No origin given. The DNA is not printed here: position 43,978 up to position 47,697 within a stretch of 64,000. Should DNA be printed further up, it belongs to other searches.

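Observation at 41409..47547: Envelope-related island next to tRNA-Thr: DUF378, processive GT2 synthase, membrane CxxC thioredoxin-like protein, and a 1139-aa orphan membrane protein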

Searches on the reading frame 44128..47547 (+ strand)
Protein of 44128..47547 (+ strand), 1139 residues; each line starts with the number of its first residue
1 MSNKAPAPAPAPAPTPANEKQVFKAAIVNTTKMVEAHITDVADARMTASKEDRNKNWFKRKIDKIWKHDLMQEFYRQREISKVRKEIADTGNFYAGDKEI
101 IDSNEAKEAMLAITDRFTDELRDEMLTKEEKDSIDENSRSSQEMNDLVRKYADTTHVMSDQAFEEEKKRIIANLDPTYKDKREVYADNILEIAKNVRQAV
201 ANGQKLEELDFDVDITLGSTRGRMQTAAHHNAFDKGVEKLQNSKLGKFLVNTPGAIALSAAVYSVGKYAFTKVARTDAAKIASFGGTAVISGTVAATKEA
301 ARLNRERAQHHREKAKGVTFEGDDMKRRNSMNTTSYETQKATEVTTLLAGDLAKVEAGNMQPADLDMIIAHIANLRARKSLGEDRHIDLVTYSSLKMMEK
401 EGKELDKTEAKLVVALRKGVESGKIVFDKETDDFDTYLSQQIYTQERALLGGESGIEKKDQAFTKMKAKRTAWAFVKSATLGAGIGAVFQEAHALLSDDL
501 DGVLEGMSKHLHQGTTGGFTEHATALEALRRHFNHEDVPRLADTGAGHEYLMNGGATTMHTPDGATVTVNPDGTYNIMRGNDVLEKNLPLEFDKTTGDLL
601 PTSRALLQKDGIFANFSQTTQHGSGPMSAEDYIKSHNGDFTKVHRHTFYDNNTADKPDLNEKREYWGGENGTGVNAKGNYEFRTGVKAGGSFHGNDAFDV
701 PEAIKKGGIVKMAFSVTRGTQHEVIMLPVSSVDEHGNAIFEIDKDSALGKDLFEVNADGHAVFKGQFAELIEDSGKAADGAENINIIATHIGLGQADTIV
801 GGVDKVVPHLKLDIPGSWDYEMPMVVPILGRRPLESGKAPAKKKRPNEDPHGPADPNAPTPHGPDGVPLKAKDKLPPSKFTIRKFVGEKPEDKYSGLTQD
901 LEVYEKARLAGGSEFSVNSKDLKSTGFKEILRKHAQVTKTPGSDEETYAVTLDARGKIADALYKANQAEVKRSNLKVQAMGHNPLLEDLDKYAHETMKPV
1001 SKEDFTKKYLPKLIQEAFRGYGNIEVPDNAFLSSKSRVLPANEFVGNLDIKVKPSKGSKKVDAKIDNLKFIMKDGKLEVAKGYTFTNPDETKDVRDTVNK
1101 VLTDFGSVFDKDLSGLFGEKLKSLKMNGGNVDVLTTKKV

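Call 3: search_protein_families(library=pfam, proteins=[window:44128-47547:+], max_evalue=0.1)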
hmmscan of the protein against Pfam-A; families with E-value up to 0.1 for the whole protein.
window:44128-47547:+ (1139 aa): 0 families

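Call 4: search_protein_families(library=ncbifam, proteins=[window:44128-47547:+], max_evalue=0.1)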
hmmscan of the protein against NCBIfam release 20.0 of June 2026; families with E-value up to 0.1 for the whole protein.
window:44128-47547:+ (1139 aa): 2 families
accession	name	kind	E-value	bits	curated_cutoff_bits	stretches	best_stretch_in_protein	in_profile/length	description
NF008283.0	PRK11061.1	equivalog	0.022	13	583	1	100-167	229-295/748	phosphoenolpyruvate--protein phosphotransferase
NF005480.0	PRK07081.1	equivalog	0.023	14.6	72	1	102-137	34-69/83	acyl carrier protein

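Call 7: find_encoding_contigs(protein=window:44128-47547:+, flank=10000, max_places=6)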
Protein window:44128-47547:+ (1139 aa): 5 contigs read that carry it; 2 places shown.
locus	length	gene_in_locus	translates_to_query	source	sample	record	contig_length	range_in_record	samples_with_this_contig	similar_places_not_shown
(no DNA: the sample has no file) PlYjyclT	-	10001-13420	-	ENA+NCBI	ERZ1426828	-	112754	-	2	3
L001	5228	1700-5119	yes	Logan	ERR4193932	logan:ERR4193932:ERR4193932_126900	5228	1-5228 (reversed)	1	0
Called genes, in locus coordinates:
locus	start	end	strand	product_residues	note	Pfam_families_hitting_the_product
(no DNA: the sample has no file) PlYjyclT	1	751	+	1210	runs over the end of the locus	PF04997:RNA_pol_Rpb1_1, PF00623:RNA_pol_Rpb1_2, PF04983:RNA_pol_Rpb1_3, PF05000:RNA_pol_Rpb1_4, PF04998:RNA_pol_Rpb1_5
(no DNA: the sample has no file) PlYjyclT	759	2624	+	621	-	PF01807:Zn_ribbon_DnaG, PF08275:DNAG_N, PF13155:Toprim_2, PF13662:Toprim_4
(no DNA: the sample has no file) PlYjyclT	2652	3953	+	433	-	PF03979:Sigma70_r1_1, PF00140:Sigma70_r1_2, PF04542:Sigma70_r2, PF04539:Sigma70_r3, PF04545:Sigma70_r4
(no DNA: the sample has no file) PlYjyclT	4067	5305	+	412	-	PF00171:Aldedh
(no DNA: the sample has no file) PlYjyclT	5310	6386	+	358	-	PF00696:AA_kinase, PF01472:PUA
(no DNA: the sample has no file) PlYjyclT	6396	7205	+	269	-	PF01488:Shikimate_DH (weak), PF02558:ApbA, PF03446:NAD_binding_2 (weak), PF03807:F420_oxidored, PF14748:P5CR_dimer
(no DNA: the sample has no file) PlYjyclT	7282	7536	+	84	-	PF04070:DUF378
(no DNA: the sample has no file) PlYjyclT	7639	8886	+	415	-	PF13506:Glyco_transf_21, PF00535:Glycos_transf_2, PF10111:Glyco_tranf_2_2, PF13641:Glyco_tranf_2_3, PF03142:Chitin_synth_2 (weak), PF13632:Glyco_trans_2_3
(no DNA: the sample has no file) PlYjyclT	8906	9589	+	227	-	-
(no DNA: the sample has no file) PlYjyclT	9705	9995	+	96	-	PF18908:DUF5663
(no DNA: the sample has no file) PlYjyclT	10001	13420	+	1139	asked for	-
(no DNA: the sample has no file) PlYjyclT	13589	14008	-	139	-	-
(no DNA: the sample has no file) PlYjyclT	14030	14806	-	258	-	PF25025:EF-Ts_N (weak), PF00889:EF_TS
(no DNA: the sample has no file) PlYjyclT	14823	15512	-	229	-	PF00318:Ribosomal_S2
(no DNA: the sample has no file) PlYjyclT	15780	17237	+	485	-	PF00587:tRNA-synt_2b, PF03129:HGTP_anticodon, PF09180:ProRS-C_1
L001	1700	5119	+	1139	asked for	-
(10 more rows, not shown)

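Call 8: find_homologous_proteins(query=window:44128-47547:+)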
Query window:44128-47547:+ (1139 aa): 32 proteins with E <= 0.001 among 8000 candidates.
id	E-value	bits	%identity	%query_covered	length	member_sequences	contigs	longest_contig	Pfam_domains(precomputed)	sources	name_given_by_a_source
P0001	0.0e+0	2556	100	100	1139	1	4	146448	-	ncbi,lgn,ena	-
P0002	1.4e-281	956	54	73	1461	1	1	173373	-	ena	-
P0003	7.0e-198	678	43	75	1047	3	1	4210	-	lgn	-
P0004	2.2e-197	677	45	72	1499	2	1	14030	-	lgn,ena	-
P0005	5.5e-197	675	45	72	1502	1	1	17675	-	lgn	-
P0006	9.3e-196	671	45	72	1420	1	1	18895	-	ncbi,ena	-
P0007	1.6e-195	671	44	72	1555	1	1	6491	-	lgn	-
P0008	6.5e-195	669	43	73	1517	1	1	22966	-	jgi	jgi:hypothetical protein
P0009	1.2e-190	654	43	72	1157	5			-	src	-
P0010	6.3e-190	652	42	72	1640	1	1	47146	-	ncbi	-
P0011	1.2e-189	651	42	73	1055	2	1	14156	-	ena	-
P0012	3.0e-186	640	42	72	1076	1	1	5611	-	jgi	jgi:hypothetical protein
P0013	5.6e-185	636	43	73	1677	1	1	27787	-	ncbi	-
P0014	1.8e-183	631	41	76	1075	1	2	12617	-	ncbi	-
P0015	5.6e-183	629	43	73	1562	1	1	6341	-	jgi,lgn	-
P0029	2.2e-75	273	30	74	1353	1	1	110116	-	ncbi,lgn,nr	ncbi:MAG: hypothetical protein JWM37_201 [Candidatus Saccharibacteria bacterium]|nr:hypothetical pro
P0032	2.7e-52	196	26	73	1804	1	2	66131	-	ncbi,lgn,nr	ncbi:MAG TPA: hypothetical protein VLI05_05855 [Candidatus Saccharimonadia bacterium]|nr:hypothetica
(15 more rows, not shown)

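Call 10: find_encoding_contigs(protein=P0002, flank=8000, max_places=2)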
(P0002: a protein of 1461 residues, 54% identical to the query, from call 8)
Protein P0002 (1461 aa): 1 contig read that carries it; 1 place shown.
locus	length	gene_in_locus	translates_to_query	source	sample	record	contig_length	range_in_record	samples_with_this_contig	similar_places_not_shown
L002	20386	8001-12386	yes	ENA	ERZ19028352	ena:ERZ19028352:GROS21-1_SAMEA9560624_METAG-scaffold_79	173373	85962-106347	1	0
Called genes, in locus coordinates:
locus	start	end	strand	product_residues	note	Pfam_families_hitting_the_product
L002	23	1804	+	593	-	PF01807:Zn_ribbon_DnaG, PF10410:DnaB_bind (faint), PF08275:DNAG_N, PF13155:Toprim_2, PF13662:Toprim_4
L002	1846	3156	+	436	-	PF03979:Sigma70_r1_1, PF00140:Sigma70_r1_2, PF04542:Sigma70_r2, PF04539:Sigma70_r3, PF04545:Sigma70_r4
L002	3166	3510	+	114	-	PF01588:tRNA_bind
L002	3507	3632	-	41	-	-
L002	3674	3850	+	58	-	-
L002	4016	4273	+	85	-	PF04070:DUF378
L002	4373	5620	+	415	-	PF13506:Glyco_transf_21, PF03142:Chitin_synth_2 (faint), PF00535:Glycos_transf_2, PF10111:Glyco_tranf_2_2, PF13641:Glyco_tranf_2_3, PF01644:Chitin_synth_1 (faint), PF13632:Glyco_trans_2_3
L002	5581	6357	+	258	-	-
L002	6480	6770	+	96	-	PF18908:DUF5663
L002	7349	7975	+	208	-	-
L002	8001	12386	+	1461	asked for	-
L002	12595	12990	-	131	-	-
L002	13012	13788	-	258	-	PF25025:EF-Ts_N (weak), PF00889:EF_TS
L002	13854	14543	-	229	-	PF00318:Ribosomal_S2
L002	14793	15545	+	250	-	-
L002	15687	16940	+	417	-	PF00587:tRNA-synt_2b, PF03129:HGTP_anticodon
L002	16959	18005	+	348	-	PF06723:MreB_Mbl, PF00022:Actin (faint), PF00012:HSP70, PF14450:FtsA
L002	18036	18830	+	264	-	PF04085:MreC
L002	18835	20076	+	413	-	PF01702:TGT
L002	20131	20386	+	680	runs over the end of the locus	PF00270:DEAD (faint), PF04851:ResIII, PF17757:UvrB_inter, PF27431:UvrB_3rd, PF00271:Helicase_C, PF12344:UvrB, PF02151:UVR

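Call 11: find_encoding_contigs(protein=P0029, flank=8000, max_places=2)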
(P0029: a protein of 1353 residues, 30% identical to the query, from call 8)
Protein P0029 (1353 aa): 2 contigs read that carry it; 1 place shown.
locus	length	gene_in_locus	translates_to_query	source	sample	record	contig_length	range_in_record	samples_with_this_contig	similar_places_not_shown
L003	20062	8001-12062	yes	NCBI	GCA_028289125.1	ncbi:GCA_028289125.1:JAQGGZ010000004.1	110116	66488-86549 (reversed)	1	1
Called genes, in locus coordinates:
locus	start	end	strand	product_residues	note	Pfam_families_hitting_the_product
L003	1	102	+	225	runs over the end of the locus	PF00156:Pribosyltran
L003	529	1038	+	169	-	-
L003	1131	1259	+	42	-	-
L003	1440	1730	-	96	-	-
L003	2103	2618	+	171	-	PF11969:DcpS_C, PF01230:HIT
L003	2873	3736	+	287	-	PF01381:HTH_3, PF13443:HTH_26, PF13560:HTH_31, PF00702:Hydrolase, PF13419:HAD_2 (weak)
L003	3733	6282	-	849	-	PF00133:tRNA-synt_1, PF09334:tRNA-synt_1g, PF13603:tRNA-synt_1_2, PF08264:Anticodon_1, PF10458:Val_tRNA-synt_C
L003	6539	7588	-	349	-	PF00814:TsaD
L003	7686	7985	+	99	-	PF18908:DUF5663 (weak)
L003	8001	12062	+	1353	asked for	-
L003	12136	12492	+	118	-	-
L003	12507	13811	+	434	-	PF08245:Mur_ligase_M, PF02875:Mur_ligase_C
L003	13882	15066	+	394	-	-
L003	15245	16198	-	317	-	PF00491:Arginase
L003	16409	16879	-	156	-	-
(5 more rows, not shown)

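Call 12: find_encoding_contigs(protein=P0032, flank=8000, max_places=2)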
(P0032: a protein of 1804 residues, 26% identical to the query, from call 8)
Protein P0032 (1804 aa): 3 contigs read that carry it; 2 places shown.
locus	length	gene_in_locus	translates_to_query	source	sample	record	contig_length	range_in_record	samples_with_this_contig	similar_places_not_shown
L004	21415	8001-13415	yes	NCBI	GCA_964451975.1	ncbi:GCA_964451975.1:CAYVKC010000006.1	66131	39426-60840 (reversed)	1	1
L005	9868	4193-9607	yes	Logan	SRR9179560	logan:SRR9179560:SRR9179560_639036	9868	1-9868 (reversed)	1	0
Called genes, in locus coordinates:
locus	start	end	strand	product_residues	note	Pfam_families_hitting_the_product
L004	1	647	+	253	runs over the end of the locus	PF03009:GDPD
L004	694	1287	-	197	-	-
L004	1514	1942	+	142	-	-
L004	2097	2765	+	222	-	-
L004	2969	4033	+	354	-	PF00575:S1 (weak), PF23459:S1_RRP5 (faint), PF24685:OB_RRP5_4th (faint), PF21710:Spt6_S1 (faint), PF00575:S1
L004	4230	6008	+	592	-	PF04760:IF2_N, PF00009:GTP_EFTU, PF00071:Ras (weak), PF01926:MMR_HSR1, PF03144:GTP_EFTU_D2 (faint), PF14578:GTP_EFTU_D4 (faint), PF22042:EF-G_D2, PF11987:IF-2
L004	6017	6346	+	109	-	PF02033:RBFA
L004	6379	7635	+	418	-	-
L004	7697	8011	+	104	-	PF18908:DUF5663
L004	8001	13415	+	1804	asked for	-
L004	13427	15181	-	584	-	PF00664:ABC_membrane, PF02463:SMC_N (faint), PF13401:AAA_22 (faint), PF00005:ABC_tran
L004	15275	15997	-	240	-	-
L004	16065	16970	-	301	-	PF00551:Formyl_trans_N, PF02911:Formyl_trans_C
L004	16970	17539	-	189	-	PF01327:Pep_deformylase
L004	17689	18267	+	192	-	-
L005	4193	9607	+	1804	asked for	-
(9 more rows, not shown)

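Call 15: search_protein_families(library=pfam, alignment_id=A1, max_evalue=0.01)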
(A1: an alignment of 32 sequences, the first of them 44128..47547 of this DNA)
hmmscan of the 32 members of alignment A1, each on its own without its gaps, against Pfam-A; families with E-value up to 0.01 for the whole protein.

A. member 1, window:44128-47547:+ (1139 aa): 0 families

B. families by the number of members that match (of 32 scanned): 5 families
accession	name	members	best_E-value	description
PF13641.12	Glyco_tranf_2_3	3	1.6e-05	Glycosyltransferase like family 2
PF00535.33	Glycos_transf_2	2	0.0008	Glycosyl transferase family 2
PF04015.17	DUF362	1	5.1e-17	Domain of unknown function (DUF362)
PF01075.23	Glyco_transf_9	1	2.8e-08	Glycosyltransferase family 9 (heptosyltransferase)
PF23438.1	DUF7123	1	0.0038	Domain of unknown function (DUF7123)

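Call 35: predict_structure(alignment_id=A1)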
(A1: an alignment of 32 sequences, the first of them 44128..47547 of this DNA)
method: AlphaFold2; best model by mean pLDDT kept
length: 1139 residues; sequences in the alignment: 32
mean_pLDDT: 66.7   pTM: 0.51
mean pLDDT of the five models: 66.7, 64.3, 64.3, 61.7, 60.6
residues with pLDDT >= 90: 123; 70-90: 513; 50-70: 191; < 50: 312
segments of 3 or more residues with pLDDT < 50: 1-18, 248-274, 622-624, 653-661, 844-1009, 1020-1024, 1026-1045, 1056-1062, 1072-1082, 1084-1091, 1108-1139
pLDDT, mean of each block of 10 residues (from residue 1): 34 46 82 87 82 75 74 82 85 74 80 88 87 77 85 82 86 68 78 85 69 79 82 69 55 41 47 50 62 79 90 89 84 92 95 87 90 95 92 89 93 92 83 87 93 89 92 83 74 78 77 64 76 65 61 68 81 82 79 80 80 73 61 78 82 48 66 85 68 67 75 87 88 79 82 81 85 84 84 63 62 72 65 79 47 36 31 30 27 32 33 29 39 37 34 32 35 29 27 29 47 51 46 34 47 48 52 46 46 54 51 35 28 24
secondary structure, 60 per line:
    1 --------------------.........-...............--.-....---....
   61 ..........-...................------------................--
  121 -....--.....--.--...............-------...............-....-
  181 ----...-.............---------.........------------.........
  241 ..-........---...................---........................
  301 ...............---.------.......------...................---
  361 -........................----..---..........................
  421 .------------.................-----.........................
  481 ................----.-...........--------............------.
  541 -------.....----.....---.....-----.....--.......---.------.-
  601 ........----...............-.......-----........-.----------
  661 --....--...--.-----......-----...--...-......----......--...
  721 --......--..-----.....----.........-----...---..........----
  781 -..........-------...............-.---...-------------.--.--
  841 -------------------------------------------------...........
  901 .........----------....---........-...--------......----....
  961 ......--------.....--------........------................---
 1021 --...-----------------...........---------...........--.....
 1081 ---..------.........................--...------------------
elements in order (helices of 4 or more, strands of 3 or more residues): E21-29 H31-45 H50-53 H57-70 H72-90 H103-118 H122-125 H128-132 H138-152 H160-174 H176-179 E185-187 H189-201 E211-219 H232-242 H244-251 H255-273 H277-315 H326-332 H341-357 H362-385 H395-421 H434-450 H456-496 H503-513 E522-524 H525-533 E548-552 E557-561 E565-569 E575-579 E582-588 H601-608 E613-627 H629-635 E641-648 E663-666 E680-685 E691-693 E696-698 H700-705 E710-715 E723-728 E738-742 H747-752 E753-755 E761-763 E767-776 E782-791 E799-813 E819-821 H890-909 H920-923 H927-934 E936-938 E947-952 H957-966 E975-979 H988-995 H1002-1017 E1023-1025 E1043-1053 E1063-1073 E1076-1080 H1092-1116
